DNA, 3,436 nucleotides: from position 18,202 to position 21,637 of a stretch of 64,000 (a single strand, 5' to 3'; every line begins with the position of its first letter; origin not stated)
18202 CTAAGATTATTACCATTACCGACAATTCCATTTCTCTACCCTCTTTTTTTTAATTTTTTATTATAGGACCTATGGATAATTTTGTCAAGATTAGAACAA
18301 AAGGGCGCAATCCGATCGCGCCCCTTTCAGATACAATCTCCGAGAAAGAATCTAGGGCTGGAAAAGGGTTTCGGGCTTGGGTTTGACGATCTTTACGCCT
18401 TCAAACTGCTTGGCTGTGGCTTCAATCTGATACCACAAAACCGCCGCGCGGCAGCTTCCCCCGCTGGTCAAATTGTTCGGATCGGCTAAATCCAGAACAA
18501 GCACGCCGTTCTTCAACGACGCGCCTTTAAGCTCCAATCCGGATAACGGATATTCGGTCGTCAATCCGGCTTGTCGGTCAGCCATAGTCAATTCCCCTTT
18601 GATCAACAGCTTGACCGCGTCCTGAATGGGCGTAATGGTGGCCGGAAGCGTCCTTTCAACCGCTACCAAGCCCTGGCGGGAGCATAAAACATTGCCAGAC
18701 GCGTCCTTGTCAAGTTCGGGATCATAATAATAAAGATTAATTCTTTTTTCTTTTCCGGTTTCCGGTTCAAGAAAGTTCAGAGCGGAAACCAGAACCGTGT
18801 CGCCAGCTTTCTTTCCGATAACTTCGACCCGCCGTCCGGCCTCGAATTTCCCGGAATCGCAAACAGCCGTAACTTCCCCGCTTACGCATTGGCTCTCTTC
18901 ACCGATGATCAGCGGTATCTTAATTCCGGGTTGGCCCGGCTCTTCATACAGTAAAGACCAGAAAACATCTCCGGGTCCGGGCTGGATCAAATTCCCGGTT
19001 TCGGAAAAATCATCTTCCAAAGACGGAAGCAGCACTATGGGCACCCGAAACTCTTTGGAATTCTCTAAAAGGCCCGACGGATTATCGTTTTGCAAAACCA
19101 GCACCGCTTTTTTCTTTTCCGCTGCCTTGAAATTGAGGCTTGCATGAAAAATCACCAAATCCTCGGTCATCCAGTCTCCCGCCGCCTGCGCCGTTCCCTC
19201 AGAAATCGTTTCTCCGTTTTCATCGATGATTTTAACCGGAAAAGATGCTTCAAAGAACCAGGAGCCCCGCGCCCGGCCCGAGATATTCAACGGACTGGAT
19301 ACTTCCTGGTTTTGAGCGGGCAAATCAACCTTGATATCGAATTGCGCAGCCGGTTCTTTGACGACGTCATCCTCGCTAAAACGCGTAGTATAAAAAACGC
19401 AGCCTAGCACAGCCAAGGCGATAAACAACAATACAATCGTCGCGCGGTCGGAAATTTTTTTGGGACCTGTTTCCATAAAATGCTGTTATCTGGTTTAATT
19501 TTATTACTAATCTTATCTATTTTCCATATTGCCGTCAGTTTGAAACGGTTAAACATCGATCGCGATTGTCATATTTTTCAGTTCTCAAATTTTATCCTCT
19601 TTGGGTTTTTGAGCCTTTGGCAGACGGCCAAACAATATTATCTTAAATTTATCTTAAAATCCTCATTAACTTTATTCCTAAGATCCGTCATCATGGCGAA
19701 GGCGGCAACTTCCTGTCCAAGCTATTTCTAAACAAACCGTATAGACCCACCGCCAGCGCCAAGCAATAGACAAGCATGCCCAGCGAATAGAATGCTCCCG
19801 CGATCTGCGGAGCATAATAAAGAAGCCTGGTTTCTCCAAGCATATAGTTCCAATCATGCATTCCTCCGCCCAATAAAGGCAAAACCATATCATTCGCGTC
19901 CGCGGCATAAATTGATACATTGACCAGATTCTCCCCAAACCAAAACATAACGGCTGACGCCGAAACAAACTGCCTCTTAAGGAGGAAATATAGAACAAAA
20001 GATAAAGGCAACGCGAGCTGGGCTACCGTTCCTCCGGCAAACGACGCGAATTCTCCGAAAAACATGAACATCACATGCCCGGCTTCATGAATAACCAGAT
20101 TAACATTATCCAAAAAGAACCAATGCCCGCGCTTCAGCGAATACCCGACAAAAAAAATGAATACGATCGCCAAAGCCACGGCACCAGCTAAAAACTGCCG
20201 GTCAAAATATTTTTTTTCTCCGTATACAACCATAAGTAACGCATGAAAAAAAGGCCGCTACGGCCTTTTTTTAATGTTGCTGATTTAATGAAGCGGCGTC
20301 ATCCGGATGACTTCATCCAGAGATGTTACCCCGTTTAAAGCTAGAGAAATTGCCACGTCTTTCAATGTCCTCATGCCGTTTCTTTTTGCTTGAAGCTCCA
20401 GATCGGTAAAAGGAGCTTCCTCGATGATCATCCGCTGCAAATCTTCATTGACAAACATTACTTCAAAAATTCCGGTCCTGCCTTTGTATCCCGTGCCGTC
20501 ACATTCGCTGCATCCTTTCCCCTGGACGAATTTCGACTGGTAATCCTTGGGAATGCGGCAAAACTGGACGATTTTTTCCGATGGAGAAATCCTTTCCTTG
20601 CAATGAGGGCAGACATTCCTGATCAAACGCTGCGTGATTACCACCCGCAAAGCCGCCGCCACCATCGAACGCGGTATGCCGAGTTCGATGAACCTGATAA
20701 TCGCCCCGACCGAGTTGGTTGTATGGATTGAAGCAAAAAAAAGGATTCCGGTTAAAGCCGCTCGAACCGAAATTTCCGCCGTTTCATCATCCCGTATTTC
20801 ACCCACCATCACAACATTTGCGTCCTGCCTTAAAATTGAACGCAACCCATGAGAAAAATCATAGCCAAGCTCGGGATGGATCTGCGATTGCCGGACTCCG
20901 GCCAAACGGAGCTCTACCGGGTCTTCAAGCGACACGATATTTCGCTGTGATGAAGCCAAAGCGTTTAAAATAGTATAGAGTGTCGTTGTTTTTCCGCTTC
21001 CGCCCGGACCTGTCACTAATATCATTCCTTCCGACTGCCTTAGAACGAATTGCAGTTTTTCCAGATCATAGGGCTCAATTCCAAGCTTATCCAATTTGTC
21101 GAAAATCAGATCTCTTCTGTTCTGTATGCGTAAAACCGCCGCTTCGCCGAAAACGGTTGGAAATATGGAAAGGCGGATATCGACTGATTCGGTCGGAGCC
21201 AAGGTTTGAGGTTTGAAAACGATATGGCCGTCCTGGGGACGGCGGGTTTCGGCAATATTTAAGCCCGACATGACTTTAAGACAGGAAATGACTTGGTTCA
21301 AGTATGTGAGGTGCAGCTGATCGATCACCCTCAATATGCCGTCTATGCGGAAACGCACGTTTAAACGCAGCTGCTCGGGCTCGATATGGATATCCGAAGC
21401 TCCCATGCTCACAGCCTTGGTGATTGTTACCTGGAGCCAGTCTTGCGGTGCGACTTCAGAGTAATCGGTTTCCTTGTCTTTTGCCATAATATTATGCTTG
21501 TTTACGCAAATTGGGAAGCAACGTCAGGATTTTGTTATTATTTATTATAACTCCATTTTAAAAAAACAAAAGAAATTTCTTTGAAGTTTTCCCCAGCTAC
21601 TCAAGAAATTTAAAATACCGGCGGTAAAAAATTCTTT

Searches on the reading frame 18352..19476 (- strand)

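Call 12: search_protein_families(library=pfam, proteins=[window:18352-19476:-], max_evalue=0.001)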
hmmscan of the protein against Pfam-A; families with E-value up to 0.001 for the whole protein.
window:18352-19476:- (374 aa): 2 families
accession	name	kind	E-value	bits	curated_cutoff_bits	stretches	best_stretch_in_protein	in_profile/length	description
PF10648.15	Gmad2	-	3.1e-15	56.7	25.7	1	48-134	2-83/86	Immunoglobulin-like domain of bacterial spore germination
PF10646.14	Germane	-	8.3e-07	30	23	1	248-364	2-107/117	Sporulation and spore germination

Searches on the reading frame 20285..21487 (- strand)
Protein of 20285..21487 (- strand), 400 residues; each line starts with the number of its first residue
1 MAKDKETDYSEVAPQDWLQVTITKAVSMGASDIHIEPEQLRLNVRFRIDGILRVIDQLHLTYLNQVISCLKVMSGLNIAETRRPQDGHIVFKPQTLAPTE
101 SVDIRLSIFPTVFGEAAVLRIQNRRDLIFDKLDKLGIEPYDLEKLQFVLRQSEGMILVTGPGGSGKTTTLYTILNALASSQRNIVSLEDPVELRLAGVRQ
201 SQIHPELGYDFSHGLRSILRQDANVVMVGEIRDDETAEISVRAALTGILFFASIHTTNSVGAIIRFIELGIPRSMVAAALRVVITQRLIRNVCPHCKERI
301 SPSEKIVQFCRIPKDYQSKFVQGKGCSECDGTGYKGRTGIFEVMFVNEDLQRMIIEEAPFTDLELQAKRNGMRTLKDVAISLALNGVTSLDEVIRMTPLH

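Call 12: search_protein_families(library=pfam, proteins=[window:20285-21487:-], max_evalue=0.001)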
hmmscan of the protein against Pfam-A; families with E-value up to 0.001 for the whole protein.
window:20285-21487:- (400 aa): 6 families
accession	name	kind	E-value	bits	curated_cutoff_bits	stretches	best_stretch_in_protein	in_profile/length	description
PF00437.27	T2SSE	-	3.4e-111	371.9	24.9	1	18-395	12-370/370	Type II/IV secretion system protein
PF25199.1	nSTAND_NTPase5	-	7.1e-05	23.1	34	1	153-192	41-81/145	Novel STAND NTPase 5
PF20720.3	nSTAND3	-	0.00016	21.8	27.2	1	151-195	15-59/155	Novel STAND NTPase 3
PF13191.12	AAA_16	-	0.00026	22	32.6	1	148-193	19-63/167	AAA ATPase domain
PF13401.12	AAA_22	-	0.00036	21.3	27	1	151-186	3-38/130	AAA domain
PF13604.12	AAA_30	-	0.001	19.3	27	0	147-185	12-50/191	AAA domain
